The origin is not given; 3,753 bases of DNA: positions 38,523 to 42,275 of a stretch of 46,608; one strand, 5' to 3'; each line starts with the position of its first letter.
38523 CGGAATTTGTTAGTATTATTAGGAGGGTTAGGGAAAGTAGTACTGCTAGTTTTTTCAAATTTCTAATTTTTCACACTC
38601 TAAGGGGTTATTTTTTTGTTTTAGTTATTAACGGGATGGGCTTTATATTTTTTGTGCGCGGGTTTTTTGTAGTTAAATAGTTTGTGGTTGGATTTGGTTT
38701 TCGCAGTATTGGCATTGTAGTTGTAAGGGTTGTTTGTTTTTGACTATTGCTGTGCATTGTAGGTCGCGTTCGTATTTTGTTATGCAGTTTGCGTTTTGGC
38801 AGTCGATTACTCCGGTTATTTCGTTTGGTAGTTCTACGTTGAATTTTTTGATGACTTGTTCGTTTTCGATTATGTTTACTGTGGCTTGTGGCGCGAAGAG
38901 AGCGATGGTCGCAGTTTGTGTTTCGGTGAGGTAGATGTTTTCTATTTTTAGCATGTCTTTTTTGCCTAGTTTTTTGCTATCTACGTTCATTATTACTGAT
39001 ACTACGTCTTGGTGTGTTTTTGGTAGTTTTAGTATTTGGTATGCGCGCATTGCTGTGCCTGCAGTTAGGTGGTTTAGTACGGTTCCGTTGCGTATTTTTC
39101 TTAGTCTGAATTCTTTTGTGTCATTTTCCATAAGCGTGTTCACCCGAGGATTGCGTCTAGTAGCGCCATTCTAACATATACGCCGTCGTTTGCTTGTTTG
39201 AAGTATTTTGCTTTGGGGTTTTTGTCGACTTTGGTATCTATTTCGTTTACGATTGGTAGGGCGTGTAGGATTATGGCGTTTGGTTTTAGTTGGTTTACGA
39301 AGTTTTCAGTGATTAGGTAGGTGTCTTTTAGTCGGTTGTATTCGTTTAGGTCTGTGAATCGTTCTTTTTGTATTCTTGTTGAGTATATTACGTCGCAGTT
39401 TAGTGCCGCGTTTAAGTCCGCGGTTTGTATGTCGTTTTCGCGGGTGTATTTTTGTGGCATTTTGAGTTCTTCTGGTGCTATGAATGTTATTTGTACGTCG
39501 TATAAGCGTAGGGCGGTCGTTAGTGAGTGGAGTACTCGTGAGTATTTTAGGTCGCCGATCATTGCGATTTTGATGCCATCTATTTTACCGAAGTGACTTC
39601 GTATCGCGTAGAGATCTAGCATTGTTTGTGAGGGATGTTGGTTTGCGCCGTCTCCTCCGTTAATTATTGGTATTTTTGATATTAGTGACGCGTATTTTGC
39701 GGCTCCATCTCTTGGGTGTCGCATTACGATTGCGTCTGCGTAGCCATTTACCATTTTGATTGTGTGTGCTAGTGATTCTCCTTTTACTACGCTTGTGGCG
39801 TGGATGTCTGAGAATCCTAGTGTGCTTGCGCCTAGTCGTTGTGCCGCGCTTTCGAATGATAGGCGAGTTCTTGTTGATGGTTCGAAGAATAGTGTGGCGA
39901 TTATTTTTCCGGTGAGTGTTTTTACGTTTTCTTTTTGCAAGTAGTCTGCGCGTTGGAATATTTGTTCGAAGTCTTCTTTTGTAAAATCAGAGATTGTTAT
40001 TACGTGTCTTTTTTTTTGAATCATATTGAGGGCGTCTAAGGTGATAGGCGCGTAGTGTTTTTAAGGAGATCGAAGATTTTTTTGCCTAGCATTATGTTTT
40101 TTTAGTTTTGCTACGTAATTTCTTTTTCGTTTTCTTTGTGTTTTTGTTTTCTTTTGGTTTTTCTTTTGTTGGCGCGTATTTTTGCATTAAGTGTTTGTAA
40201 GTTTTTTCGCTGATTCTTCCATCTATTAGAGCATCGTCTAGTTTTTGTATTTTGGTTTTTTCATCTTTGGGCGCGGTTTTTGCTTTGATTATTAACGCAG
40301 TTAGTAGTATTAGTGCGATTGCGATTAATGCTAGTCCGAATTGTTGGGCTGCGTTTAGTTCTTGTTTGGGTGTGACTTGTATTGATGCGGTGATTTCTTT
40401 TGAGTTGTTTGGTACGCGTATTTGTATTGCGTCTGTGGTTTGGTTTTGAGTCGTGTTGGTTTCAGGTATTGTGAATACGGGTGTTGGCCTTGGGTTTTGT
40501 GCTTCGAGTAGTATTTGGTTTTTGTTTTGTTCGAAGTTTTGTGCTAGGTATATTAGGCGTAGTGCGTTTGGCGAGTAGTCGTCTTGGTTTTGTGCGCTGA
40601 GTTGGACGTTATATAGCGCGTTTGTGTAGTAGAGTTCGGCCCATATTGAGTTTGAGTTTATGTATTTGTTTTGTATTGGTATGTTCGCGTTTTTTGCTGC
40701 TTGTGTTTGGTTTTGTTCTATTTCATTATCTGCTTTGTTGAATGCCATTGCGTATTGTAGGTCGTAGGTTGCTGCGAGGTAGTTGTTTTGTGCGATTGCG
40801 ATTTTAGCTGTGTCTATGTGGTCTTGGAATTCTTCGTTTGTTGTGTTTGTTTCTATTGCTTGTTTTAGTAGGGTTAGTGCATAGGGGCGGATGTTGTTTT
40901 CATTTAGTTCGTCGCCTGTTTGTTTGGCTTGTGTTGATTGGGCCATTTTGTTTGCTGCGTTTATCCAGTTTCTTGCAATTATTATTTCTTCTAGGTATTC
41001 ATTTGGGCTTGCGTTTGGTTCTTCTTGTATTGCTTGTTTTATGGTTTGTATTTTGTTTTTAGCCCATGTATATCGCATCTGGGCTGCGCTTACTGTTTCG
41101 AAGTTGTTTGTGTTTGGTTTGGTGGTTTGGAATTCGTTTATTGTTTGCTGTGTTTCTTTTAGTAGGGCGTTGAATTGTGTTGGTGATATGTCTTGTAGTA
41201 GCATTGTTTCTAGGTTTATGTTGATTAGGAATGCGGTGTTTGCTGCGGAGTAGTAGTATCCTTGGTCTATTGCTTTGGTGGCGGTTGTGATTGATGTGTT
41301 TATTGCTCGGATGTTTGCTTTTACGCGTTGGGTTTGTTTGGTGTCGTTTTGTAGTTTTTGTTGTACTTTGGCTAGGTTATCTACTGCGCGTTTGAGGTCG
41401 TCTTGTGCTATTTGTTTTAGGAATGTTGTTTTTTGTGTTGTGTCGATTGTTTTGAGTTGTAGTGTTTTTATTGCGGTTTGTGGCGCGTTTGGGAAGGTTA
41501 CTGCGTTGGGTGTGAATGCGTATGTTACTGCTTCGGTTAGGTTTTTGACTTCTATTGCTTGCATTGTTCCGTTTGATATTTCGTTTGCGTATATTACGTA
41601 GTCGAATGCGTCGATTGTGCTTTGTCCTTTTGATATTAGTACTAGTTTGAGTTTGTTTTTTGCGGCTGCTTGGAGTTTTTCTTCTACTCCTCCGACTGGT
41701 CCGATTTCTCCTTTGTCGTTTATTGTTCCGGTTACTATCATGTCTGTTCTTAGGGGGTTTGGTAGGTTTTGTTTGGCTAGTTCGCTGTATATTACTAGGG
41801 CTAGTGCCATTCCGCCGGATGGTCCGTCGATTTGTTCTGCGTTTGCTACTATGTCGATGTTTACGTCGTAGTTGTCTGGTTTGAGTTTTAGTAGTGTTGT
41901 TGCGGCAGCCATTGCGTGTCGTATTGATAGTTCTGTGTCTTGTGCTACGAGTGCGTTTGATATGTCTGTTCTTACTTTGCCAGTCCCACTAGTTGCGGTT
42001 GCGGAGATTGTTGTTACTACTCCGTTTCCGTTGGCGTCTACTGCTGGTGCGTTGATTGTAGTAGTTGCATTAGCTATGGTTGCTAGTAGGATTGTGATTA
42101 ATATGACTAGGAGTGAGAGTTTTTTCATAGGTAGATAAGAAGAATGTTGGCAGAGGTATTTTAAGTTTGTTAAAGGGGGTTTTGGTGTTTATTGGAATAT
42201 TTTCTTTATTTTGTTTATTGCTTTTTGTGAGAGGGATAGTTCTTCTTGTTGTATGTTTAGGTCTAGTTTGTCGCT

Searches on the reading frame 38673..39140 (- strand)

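Call 67: search_protein_families(library=pfam, proteins=[window:38673-39140:-], max_evalue=0.0001)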
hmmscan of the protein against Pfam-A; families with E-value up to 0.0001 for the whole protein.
window:38673-39140:- (155 aa): 2 families
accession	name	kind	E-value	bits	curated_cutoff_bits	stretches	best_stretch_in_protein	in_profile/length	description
PF01948.23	PyrI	-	1.7e-28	99.1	25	1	13-103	3-93/93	Aspartate carbamoyltransferase regulatory chain, allosteric domain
PF02748.20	PyrI_C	-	1.8e-11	44.1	23.4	1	107-154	1-47/48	Aspartate carbamoyltransferase regulatory chain, metal binding domain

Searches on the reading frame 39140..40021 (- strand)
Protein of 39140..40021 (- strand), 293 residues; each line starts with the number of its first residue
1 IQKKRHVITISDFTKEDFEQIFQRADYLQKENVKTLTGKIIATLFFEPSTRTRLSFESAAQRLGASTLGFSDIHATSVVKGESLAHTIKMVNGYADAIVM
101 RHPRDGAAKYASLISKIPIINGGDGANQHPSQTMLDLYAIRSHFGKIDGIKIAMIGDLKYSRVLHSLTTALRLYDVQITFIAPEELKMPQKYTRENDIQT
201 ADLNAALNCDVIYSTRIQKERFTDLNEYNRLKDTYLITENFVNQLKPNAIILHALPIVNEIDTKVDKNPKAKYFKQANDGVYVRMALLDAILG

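Call 67: search_protein_families(library=pfam, proteins=[window:39140-40021:-], max_evalue=0.0001)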
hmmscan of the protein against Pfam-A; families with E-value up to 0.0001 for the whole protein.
window:39140-40021:- (293 aa): 2 families
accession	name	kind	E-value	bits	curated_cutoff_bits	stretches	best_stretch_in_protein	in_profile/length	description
PF02729.26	OTCace_N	-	1.4e-45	155.4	29.9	1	5-141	1-147/148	Aspartate/ornithine carbamoyltransferase, carbamoyl-P binding domain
PF00185.30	OTCace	-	1.7e-28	100.1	29.4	1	148-290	1-156/157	Aspartate/ornithine carbamoyltransferase, Asp/Orn binding domain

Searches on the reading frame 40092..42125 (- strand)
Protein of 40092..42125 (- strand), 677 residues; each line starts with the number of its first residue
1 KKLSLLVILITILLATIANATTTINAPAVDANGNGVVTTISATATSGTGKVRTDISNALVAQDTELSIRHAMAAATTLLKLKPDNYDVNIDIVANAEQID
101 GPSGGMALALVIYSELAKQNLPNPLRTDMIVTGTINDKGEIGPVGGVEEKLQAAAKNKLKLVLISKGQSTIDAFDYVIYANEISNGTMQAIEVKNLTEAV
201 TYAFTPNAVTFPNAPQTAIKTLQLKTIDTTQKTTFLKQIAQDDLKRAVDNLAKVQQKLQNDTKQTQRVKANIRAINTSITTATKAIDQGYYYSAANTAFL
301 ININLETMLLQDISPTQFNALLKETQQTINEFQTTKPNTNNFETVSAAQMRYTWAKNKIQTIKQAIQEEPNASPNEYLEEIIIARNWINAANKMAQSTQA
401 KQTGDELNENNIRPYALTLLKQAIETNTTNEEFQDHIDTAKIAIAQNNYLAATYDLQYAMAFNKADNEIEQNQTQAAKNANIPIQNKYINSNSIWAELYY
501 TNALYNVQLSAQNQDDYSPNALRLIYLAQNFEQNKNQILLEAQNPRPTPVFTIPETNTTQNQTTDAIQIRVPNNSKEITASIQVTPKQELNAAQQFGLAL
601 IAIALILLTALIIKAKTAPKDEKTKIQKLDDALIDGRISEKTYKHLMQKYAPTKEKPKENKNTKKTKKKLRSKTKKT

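Call 67: search_protein_families(library=pfam, proteins=[window:40092-42125:-], max_evalue=0.0001)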
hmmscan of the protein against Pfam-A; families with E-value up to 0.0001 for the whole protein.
window:40092-42125:- (677 aa): 1 family
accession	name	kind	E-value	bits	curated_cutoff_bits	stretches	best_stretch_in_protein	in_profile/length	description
PF05362.19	Lon_C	-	4.6e-12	46.4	21.1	1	35-168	40-172/205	Lon protease (S16) C-terminal proteolytic domain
